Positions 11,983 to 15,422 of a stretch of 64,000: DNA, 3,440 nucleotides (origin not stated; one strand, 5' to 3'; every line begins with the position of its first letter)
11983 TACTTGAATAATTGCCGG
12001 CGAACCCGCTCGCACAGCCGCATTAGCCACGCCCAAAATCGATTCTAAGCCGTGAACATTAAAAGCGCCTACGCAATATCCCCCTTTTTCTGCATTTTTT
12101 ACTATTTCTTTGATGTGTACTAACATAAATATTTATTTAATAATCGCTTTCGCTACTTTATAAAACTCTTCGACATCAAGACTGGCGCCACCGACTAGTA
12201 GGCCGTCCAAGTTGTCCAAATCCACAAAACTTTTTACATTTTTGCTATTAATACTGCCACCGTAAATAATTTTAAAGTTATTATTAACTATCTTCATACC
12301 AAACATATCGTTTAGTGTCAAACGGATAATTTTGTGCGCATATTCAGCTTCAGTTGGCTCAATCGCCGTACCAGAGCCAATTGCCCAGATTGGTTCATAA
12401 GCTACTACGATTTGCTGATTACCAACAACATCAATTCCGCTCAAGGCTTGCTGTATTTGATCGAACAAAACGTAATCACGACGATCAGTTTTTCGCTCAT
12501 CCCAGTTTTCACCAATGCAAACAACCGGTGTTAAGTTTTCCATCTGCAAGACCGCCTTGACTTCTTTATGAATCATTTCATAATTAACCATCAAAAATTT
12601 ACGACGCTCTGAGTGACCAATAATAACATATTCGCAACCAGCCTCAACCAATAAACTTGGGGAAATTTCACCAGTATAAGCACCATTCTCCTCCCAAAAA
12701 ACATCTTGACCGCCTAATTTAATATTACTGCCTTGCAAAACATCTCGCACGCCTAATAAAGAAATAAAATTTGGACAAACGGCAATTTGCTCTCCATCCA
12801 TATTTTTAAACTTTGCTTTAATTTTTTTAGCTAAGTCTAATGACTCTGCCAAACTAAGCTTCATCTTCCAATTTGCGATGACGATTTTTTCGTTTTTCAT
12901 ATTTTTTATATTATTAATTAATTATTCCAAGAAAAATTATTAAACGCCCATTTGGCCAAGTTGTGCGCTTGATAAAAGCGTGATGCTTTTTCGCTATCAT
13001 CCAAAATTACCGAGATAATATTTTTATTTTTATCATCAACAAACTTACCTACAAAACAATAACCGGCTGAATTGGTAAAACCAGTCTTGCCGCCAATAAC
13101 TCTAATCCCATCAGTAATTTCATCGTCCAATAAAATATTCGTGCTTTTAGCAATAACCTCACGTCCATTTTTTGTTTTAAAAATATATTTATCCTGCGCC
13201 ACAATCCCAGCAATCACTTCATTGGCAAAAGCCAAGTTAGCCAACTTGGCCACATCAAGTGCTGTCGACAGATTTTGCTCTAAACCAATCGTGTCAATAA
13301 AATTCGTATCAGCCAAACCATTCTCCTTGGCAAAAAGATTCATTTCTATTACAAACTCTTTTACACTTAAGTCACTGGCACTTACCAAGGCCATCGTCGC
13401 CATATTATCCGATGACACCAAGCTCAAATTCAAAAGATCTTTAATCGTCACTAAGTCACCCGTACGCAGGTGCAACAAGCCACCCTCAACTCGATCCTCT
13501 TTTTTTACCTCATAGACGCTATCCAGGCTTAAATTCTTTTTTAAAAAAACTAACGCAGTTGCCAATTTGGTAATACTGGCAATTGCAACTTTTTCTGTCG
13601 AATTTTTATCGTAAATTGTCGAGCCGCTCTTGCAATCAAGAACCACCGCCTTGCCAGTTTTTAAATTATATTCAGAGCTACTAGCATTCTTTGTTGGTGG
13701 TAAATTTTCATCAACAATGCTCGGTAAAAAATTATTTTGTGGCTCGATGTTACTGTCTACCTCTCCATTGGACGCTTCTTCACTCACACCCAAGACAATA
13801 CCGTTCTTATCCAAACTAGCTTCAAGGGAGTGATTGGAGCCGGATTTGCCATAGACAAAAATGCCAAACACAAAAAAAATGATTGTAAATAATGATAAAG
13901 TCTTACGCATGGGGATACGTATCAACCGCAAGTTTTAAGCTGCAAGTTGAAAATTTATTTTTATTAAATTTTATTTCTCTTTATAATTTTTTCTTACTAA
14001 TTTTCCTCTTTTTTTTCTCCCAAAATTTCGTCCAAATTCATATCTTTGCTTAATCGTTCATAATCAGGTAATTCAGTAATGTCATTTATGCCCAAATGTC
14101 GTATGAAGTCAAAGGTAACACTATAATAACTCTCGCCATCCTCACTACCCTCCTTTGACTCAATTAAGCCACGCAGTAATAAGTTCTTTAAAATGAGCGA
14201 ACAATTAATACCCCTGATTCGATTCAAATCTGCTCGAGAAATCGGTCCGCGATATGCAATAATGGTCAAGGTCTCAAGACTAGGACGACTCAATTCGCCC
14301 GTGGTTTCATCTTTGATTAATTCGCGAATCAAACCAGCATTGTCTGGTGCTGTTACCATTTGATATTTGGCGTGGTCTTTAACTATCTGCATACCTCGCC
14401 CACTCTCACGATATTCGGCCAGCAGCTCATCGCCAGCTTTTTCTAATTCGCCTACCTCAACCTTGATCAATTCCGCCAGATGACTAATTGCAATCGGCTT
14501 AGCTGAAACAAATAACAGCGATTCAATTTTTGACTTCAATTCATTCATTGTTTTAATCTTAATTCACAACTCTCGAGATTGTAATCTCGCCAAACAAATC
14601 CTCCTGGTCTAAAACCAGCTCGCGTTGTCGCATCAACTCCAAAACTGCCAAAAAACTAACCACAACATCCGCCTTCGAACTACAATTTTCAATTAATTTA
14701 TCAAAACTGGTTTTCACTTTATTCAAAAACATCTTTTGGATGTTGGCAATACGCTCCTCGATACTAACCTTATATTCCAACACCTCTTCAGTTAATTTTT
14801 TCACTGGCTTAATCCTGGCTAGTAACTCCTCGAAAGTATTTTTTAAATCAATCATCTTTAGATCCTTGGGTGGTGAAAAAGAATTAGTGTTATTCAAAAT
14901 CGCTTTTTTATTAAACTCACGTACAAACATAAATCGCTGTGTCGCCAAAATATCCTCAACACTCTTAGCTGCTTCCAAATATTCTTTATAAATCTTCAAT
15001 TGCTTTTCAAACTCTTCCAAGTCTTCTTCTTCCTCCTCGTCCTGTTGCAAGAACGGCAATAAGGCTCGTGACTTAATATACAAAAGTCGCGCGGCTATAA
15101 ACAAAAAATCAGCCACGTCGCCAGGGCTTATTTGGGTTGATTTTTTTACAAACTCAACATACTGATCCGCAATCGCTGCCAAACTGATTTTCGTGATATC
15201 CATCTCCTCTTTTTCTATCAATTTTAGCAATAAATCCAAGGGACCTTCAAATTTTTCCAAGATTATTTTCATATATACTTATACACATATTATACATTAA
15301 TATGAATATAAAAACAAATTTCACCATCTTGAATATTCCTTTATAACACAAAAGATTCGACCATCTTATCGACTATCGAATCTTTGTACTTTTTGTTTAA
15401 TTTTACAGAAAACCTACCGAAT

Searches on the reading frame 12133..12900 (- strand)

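Call 10: search_protein_families(library=pfam, proteins=[window:12133-12900:-], max_evalue=0.001)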
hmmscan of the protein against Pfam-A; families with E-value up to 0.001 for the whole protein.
window:12133-12900:- (255 aa): 1 family
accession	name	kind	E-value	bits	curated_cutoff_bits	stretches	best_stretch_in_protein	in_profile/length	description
PF00121.24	TIM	-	2.3e-76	257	20.1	1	5-252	1-244/245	Triosephosphate isomerase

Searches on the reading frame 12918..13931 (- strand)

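Call 10: search_protein_families(library=pfam, proteins=[window:12918-13931:-], max_evalue=0.001)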
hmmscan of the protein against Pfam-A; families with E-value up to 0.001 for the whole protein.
window:12918-13931:- (337 aa): 2 families
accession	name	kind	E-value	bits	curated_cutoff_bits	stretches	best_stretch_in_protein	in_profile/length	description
PF00768.25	Peptidase_S11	-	9.2e-37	127.2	27.6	1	85-313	5-238/239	D-alanyl-D-alanine carboxypeptidase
PF13354.11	Beta-lactamase2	-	5.2e-13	49.3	22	1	96-232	3-144/214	Beta-lactamase enzyme family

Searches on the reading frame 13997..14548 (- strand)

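Call 10: search_protein_families(library=pfam, proteins=[window:13997-14548:-], max_evalue=0.001)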
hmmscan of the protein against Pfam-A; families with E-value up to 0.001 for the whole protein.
window:13997-14548:- (183 aa): 1 family
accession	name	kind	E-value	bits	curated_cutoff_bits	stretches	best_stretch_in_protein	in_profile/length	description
PF04079.22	SMC_ScpB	-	3e-41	141.1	27.4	1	7-162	2-159/160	Segregation and condensation complex subunit ScpB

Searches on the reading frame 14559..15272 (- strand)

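Call 10: search_protein_families(library=pfam, proteins=[window:14559-15272:-], max_evalue=0.001)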
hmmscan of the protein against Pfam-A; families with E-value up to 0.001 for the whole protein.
window:14559-15272:- (237 aa): 1 family
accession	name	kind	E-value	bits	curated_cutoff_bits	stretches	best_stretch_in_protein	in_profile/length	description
PF02616.19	SMC_ScpA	-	5.3e-26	92.5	24.6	1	18-233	1-230/232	Segregation and condensation protein ScpA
